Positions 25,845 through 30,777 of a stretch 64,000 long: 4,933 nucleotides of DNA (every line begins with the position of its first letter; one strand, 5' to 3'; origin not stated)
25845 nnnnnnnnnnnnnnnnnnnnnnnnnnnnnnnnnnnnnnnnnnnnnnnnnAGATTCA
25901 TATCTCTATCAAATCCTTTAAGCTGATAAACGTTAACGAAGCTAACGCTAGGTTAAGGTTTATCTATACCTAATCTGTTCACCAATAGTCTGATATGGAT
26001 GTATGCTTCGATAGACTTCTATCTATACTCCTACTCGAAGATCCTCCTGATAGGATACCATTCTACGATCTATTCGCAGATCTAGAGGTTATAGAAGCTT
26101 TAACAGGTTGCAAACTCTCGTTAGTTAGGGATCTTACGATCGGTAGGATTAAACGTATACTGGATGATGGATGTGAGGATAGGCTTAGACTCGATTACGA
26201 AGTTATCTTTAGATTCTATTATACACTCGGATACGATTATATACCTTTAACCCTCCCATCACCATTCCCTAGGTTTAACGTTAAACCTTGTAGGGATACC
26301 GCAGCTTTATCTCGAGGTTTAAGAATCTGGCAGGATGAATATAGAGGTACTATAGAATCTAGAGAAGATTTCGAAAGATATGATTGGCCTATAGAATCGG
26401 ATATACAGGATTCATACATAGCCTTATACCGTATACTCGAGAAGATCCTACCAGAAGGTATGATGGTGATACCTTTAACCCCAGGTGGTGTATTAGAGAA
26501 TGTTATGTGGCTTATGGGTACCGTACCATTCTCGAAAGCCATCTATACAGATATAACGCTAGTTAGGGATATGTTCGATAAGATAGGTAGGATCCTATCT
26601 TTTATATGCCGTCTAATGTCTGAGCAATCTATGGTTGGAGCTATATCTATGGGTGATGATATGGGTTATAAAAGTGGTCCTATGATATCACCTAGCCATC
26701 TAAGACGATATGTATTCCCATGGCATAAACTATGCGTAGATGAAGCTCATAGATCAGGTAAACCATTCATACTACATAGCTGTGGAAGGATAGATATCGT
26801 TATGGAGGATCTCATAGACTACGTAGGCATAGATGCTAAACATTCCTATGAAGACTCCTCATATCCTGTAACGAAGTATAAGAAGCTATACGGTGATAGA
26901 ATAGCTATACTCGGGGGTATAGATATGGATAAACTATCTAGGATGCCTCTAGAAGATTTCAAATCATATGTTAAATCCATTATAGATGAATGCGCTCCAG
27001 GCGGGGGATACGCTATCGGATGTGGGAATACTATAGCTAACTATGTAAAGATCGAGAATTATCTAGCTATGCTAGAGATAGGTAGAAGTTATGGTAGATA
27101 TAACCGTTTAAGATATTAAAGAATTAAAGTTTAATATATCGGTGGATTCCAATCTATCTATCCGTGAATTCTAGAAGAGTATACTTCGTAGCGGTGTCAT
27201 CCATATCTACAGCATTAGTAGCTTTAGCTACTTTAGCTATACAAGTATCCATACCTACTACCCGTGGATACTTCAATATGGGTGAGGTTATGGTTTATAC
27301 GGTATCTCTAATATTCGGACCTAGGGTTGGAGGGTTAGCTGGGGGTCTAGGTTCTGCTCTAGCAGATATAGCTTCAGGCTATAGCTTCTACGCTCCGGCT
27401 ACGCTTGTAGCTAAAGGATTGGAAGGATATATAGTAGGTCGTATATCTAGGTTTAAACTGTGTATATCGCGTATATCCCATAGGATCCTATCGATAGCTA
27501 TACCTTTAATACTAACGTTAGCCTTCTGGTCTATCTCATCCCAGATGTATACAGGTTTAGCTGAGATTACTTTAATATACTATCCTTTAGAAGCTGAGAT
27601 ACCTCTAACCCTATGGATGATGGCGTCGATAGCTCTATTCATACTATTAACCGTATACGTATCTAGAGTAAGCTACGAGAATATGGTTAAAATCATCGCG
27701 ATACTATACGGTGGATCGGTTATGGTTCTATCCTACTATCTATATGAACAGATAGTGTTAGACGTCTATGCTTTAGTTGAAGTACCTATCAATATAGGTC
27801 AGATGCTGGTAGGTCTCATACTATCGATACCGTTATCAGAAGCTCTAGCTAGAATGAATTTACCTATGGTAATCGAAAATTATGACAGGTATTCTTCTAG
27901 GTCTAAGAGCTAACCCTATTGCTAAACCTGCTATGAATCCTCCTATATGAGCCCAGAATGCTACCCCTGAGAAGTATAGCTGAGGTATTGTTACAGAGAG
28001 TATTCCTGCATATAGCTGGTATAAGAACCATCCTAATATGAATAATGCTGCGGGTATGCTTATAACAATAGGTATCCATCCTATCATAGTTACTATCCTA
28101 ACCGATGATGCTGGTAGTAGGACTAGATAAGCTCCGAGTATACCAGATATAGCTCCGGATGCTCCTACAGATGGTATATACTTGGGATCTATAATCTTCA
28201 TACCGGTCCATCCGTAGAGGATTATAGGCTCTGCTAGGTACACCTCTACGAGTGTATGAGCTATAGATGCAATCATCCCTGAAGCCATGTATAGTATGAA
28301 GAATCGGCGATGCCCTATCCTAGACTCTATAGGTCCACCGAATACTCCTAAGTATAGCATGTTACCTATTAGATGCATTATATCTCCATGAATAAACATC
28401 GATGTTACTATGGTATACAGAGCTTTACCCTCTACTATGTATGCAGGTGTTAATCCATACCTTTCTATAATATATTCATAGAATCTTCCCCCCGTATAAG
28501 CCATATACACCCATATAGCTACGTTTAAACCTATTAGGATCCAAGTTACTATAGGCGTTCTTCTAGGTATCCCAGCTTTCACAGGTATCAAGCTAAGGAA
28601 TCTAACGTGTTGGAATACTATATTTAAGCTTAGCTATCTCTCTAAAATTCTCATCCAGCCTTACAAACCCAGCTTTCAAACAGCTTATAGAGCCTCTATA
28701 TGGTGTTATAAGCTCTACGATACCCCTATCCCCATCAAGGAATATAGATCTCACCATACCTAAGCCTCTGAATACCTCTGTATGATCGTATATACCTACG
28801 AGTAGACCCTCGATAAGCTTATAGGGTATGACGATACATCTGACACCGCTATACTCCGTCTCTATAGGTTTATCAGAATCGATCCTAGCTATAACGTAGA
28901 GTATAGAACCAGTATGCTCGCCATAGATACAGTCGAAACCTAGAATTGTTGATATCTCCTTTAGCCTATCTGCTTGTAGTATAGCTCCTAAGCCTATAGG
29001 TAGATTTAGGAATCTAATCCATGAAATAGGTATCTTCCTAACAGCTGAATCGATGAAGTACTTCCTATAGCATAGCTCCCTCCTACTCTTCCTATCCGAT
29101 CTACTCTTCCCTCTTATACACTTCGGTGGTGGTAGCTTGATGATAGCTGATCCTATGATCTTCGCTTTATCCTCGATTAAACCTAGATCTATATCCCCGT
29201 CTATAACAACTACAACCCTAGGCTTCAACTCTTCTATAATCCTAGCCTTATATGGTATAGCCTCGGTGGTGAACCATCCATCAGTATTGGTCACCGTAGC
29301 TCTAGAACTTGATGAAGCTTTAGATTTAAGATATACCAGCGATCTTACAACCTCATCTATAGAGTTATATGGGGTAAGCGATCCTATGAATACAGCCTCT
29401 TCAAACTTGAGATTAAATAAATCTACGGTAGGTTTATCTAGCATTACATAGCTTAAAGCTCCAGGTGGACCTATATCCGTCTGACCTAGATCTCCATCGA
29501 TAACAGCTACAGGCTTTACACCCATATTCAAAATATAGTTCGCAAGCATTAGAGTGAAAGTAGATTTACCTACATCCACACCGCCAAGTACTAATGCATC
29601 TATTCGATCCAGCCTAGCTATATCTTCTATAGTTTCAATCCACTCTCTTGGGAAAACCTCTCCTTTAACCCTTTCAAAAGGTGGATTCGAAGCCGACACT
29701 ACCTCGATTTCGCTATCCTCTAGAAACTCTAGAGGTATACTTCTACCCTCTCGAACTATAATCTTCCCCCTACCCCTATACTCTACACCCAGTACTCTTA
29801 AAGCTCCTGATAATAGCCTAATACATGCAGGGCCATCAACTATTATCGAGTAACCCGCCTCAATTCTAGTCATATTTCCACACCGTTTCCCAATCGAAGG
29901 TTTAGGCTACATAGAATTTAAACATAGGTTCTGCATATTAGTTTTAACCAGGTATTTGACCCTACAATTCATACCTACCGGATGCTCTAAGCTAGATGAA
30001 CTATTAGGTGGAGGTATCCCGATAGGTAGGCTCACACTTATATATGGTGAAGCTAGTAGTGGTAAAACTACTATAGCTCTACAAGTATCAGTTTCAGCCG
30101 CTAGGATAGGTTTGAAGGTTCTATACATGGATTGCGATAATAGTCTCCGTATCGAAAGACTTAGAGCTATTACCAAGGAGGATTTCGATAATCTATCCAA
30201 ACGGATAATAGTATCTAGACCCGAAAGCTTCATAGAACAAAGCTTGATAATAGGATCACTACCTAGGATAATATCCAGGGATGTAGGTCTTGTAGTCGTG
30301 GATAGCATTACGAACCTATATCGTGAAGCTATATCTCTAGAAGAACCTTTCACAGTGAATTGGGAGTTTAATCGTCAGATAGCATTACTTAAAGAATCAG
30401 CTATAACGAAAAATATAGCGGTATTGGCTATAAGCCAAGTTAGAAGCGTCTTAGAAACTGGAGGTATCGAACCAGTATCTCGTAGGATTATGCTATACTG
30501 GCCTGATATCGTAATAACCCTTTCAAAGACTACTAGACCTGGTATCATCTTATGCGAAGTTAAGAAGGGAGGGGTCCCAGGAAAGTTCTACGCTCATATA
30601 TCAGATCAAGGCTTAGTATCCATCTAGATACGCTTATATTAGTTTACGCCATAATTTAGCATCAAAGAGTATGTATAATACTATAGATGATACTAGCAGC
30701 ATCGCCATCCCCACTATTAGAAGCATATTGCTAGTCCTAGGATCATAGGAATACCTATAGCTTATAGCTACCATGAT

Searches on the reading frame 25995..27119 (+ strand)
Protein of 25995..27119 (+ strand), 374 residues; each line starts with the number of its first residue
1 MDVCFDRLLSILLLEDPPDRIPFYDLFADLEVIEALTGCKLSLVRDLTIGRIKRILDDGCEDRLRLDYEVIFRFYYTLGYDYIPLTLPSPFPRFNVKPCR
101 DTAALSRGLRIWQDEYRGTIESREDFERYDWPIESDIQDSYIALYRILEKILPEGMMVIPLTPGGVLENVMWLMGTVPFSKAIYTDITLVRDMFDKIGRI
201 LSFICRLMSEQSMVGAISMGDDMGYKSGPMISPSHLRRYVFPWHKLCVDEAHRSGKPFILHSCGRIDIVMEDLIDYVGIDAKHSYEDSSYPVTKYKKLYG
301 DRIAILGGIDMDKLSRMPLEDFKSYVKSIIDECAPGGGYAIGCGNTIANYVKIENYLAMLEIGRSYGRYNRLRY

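Call 73: search_protein_families(library=pfam, max_evalue=0.00001, proteins=[window:25995-27119:+])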
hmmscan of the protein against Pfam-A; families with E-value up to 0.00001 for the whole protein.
window:25995-27119:+ (374 aa): 1 family
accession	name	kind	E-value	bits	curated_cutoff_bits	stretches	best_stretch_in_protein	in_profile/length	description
PF01208.23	URO-D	-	5.5e-14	52.4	23.9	1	152-365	133-345/346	Uroporphyrinogen decarboxylase (URO-D)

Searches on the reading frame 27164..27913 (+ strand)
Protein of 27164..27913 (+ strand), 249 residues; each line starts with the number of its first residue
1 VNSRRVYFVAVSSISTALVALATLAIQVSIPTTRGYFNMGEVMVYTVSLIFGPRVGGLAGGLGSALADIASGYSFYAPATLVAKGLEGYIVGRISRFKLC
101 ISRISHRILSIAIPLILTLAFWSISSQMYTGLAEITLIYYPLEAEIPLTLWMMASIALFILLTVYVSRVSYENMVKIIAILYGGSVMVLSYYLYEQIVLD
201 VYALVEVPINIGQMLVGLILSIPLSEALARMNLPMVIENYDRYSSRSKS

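Call 73: search_protein_families(library=pfam, max_evalue=0.00001, proteins=[window:27164-27913:+])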
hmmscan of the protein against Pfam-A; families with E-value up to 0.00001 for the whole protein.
window:27164-27913:+ (249 aa): 1 family
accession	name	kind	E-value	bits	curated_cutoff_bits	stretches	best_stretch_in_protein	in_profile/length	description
PF07155.17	ECF-ribofla_trS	-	1.1e-28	100.8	26.7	1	9-120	7-120/172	ECF-type riboflavin transporter, S component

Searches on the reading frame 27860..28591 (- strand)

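Call 73: search_protein_families(library=pfam, max_evalue=0.00001, proteins=[window:27860-28591:-])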
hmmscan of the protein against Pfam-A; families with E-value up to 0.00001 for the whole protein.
window:27860-28591:- (243 aa): 1 family
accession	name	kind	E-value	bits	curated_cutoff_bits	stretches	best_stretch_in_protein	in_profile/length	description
PF01694.28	Rhomboid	-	3.1e-32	112.2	22.6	1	57-231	3-142/143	Rhomboid domain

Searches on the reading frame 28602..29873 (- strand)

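Call 73: search_protein_families(library=pfam, max_evalue=0.00001, proteins=[window:28602-29873:-])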
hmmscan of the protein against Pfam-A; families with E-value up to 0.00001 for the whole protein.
window:28602-29873:- (423 aa): 1 family
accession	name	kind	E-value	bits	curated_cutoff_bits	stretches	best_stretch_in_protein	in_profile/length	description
PF16575.11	CLP1_P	-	1.9e-34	119.5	26.6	1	97-273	1-186/188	mRNA cleavage and polyadenylation factor CLP1 P-loop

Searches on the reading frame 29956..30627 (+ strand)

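Call 73: search_protein_families(library=pfam, max_evalue=0.00001, proteins=[window:29956-30627:+])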
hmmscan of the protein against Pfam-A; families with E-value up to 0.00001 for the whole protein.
window:29956-30627:+ (223 aa): 5 families
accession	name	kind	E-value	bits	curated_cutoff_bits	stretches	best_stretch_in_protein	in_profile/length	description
PF08423.17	Rad51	-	5.4e-16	59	22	1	5-168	7-181/244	Rad51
PF00154.27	RecA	-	2.8e-14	53.7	27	1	3-125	30-146/262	recA bacterial DNA recombination protein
PF06745.19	ATPase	-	3e-11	43.6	26.6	1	6-151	1-157/231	KaiC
PF13481.12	AAA_25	-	3.5e-08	33.7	27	1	11-160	20-188/195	AAA domain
PF13479.12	AAA_24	-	2.7e-06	27.8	27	0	28-125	6-80/195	AAA domain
